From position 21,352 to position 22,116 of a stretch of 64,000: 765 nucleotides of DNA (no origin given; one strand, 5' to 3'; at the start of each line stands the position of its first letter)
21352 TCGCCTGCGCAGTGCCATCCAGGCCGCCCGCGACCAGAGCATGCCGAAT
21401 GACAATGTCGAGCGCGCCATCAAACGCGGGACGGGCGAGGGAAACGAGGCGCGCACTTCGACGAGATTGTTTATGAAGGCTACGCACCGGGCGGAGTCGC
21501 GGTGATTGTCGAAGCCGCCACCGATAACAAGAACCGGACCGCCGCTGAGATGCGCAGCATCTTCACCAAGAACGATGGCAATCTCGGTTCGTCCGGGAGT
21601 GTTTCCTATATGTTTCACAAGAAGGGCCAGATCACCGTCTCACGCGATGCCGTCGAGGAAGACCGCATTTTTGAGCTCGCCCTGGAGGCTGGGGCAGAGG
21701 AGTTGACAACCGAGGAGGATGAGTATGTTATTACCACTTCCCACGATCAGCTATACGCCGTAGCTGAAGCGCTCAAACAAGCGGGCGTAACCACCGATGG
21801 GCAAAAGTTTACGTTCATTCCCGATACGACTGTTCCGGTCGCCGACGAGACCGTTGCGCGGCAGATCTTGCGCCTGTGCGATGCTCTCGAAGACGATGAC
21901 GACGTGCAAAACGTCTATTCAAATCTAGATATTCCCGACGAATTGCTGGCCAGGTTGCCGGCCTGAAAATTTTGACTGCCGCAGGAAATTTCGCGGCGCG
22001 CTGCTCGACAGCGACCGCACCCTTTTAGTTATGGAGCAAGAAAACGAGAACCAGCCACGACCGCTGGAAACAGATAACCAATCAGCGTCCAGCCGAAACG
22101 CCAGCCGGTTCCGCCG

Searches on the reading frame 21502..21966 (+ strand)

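Call 79: search_protein_families(library=pfam, proteins=[window:21502-21966:+], max_evalue=0.001)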
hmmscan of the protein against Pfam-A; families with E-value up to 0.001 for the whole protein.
window:21502-21966:+ (154 aa): 2 families
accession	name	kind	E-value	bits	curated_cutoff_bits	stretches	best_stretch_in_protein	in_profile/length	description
PF01709.26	Transcrip_reg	-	6e-50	169.5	27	1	1-142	16-160/160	TACO1/YebC second and third domain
PF05719.16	GPP34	-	0.00048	20.7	29.1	1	40-134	47-145/201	Golgi phosphoprotein 3 (GPP34)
